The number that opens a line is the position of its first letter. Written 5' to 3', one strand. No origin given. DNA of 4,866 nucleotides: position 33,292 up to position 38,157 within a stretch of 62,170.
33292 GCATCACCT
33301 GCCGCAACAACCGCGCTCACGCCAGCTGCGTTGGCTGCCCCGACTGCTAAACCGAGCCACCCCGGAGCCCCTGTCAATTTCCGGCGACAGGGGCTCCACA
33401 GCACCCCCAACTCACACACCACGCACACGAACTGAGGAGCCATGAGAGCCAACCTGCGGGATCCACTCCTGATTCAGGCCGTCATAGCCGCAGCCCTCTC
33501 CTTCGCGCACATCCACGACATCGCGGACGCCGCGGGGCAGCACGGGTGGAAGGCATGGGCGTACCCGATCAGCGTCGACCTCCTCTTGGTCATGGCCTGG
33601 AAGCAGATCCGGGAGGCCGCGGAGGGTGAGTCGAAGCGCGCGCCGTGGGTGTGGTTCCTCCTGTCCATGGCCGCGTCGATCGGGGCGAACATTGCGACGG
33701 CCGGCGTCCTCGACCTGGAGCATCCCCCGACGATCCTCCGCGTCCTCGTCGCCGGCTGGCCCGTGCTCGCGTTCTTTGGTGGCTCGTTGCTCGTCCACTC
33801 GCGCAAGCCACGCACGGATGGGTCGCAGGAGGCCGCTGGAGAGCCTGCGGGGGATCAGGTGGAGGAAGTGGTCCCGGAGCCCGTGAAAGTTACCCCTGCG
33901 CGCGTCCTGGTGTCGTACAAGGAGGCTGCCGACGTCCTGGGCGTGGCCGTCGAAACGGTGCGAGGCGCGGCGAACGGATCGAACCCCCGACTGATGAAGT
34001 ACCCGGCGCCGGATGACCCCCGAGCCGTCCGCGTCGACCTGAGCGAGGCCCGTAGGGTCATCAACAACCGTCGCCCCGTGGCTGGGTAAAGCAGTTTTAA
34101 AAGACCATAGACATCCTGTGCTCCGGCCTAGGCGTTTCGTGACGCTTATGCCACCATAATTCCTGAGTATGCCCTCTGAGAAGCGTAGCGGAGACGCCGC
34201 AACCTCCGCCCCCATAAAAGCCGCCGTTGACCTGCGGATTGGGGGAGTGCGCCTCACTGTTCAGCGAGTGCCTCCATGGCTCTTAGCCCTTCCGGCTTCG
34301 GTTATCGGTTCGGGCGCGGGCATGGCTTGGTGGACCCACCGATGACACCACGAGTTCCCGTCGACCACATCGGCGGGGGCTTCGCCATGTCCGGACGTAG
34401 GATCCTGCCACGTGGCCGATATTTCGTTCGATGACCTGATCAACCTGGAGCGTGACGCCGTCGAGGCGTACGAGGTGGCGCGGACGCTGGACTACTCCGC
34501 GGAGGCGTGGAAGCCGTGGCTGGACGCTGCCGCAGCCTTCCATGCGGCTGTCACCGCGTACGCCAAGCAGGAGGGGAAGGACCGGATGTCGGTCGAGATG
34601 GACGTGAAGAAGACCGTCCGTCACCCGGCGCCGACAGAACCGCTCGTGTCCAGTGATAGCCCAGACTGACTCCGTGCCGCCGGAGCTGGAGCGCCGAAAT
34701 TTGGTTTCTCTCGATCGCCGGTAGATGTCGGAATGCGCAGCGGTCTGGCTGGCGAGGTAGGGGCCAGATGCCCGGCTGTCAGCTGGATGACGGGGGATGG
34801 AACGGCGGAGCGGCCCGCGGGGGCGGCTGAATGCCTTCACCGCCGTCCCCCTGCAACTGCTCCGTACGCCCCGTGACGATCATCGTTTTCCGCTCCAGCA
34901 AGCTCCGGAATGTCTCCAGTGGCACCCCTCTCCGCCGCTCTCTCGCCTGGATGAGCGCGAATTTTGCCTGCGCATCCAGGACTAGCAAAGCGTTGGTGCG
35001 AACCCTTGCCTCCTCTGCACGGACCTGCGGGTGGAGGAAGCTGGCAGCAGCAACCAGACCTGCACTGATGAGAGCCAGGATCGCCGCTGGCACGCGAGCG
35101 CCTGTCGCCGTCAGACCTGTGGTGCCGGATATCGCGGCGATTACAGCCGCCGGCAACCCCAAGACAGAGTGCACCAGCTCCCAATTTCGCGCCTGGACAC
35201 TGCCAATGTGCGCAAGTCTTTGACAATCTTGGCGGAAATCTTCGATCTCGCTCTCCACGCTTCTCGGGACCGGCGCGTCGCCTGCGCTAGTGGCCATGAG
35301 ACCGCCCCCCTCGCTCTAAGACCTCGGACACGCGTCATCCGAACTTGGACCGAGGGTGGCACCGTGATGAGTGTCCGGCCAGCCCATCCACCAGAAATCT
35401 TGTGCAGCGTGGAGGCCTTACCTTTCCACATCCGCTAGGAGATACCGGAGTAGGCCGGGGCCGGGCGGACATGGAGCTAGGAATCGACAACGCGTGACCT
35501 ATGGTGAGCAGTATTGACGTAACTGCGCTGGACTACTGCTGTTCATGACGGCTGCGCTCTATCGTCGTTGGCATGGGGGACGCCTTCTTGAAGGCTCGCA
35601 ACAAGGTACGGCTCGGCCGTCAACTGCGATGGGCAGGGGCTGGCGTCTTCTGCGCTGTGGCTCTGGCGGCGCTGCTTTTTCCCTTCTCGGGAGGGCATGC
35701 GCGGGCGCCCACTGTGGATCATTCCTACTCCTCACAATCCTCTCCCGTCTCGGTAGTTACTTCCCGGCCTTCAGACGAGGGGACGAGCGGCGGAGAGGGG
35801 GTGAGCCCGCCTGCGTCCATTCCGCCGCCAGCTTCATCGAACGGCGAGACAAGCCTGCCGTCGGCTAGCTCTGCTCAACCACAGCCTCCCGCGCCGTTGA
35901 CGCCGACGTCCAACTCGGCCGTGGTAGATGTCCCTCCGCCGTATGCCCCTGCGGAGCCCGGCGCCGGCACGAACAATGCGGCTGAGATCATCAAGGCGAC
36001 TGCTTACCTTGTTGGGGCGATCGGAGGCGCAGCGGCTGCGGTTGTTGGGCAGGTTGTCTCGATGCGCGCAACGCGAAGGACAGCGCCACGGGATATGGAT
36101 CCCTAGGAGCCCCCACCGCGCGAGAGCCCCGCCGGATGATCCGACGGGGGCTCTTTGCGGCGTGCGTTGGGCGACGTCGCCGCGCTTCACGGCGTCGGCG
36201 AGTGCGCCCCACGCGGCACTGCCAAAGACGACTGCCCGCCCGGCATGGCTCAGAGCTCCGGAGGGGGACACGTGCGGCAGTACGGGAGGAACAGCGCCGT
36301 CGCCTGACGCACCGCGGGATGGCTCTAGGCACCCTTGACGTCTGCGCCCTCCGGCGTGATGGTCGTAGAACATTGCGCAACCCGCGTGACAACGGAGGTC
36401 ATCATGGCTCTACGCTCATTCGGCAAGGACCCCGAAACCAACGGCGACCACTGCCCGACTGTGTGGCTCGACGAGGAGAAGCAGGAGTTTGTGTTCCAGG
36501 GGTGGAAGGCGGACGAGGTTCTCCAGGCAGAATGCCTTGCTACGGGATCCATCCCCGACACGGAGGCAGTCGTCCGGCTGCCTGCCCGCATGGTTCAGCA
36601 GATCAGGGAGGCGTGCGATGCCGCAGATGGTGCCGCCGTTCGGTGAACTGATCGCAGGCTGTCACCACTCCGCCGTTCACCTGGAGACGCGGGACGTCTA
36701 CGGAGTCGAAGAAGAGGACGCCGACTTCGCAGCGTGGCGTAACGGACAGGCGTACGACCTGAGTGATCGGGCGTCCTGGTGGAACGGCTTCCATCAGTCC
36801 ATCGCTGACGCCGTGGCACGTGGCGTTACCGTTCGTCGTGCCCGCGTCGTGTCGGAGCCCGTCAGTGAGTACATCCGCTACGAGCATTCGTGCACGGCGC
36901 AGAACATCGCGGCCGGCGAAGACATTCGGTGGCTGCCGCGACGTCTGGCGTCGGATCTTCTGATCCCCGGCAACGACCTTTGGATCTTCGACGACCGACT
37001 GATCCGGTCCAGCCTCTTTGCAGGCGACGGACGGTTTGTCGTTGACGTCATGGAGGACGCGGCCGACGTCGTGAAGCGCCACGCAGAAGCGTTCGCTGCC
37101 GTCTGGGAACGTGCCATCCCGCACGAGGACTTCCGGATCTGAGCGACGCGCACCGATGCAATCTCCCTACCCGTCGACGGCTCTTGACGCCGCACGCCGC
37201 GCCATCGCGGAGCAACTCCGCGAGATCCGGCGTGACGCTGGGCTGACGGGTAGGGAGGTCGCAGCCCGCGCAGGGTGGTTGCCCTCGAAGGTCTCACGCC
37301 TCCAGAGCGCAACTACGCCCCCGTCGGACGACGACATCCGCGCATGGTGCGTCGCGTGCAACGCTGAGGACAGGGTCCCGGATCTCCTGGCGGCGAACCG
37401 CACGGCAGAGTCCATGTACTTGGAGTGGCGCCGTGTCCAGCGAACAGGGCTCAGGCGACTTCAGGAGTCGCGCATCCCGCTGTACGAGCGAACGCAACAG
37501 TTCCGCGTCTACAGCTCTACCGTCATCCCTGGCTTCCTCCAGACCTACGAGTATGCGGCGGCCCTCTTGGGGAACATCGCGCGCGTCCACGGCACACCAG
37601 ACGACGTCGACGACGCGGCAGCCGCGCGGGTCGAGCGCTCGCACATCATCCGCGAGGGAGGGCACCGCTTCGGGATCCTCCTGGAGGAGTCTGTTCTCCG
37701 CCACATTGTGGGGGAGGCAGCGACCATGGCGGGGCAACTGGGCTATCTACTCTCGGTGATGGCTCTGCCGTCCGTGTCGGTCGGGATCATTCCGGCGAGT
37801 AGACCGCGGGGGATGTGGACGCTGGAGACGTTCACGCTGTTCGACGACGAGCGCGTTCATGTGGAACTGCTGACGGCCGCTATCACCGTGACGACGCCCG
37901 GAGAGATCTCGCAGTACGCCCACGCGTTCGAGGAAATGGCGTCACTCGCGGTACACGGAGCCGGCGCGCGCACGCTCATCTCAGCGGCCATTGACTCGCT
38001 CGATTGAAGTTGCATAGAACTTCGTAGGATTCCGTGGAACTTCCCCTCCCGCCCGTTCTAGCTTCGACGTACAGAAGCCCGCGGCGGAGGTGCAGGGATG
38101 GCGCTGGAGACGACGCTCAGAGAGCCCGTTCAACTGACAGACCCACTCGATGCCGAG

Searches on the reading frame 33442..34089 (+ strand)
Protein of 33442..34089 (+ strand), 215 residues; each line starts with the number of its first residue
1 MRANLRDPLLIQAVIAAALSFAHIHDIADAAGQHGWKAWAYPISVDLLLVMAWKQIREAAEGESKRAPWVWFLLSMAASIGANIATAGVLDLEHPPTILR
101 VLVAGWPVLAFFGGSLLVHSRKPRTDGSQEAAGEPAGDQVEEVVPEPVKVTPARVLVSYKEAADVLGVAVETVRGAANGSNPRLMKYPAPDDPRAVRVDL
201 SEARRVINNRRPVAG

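Call 38: search_protein_families(library=pfam, proteins=[window:33442-34089:+], max_evalue=0.01)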
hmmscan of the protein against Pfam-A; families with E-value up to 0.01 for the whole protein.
window:33442-34089:+ (215 aa): 1 family
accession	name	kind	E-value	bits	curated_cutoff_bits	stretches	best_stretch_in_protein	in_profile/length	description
PF10935.13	DUF2637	-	1.4e-18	67.8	22.8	1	10-120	8-153/161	Protein of unknown function (DUF2637)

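Call 44: search_protein_families(library=phrogs, proteins=[window:33442-34089:+], max_evalue=0.001)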
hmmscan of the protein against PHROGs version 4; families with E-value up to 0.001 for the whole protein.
window:33442-34089:+ (215 aa): 1 family
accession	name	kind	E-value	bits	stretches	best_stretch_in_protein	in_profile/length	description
phrog_733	-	integration and excision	4.4e-09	37.3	1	13-156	91-228/336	excisionase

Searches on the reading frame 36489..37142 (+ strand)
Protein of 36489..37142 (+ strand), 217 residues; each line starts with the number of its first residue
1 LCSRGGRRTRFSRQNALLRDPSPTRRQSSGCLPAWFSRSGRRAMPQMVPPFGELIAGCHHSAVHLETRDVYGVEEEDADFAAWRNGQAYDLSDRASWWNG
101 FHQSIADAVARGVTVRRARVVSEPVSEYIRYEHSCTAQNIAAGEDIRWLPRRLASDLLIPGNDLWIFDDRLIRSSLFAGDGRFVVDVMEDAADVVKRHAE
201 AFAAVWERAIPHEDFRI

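Call 105: search_protein_families(library=pfam, proteins=[window:36489-37142:+], max_evalue=0.001)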
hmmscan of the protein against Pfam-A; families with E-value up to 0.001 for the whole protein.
window:36489-37142:+ (217 aa): 1 family
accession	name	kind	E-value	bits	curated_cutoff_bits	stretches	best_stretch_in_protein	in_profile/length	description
PF21806.3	DUF6879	-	3.3e-54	183.3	23.9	1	51-216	3-166/167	Family of unknown function (DUF6879)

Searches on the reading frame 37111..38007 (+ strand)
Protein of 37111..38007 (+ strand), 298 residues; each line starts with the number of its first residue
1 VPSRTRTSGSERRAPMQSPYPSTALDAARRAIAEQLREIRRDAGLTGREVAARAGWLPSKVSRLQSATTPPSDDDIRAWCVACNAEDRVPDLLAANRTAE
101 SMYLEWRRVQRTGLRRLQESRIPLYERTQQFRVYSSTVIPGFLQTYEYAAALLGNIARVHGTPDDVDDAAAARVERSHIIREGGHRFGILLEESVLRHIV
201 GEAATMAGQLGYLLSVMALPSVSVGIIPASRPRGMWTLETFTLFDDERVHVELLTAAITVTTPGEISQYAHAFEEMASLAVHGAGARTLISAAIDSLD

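Call 38: search_protein_families(library=pfam, proteins=[window:37111-38007:+], max_evalue=0.01)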
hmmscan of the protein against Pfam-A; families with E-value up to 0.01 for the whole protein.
window:37111-38007:+ (298 aa): 2 families
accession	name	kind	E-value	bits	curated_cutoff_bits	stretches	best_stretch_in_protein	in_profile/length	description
PF19054.6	DUF5753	-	1.2e-32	113.5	23.4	1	128-291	11-177/178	Domain of unknown function (DUF5753)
PF13560.12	HTH_31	-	4.2e-11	43.4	27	1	32-87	2-58/64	Helix-turn-helix domain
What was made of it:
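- HTH dimers typically read palindromes, and 37111-38007 has a clear HTH (call 38).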

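Call 44: search_protein_families(library=phrogs, proteins=[window:37111-38007:+], max_evalue=0.001)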
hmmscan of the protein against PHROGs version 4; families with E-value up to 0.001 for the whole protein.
window:37111-38007:+ (298 aa): 2 families
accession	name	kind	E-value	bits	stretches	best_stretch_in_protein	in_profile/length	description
phrog_9908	-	DNA, RNA and nucleotide metabolism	4.4e-36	125.5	1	29-295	11-280/282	DNA binding protein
phrog_1373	-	transcription regulation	9.9e-06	26.6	1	26-86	56-118/166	transcriptional regulator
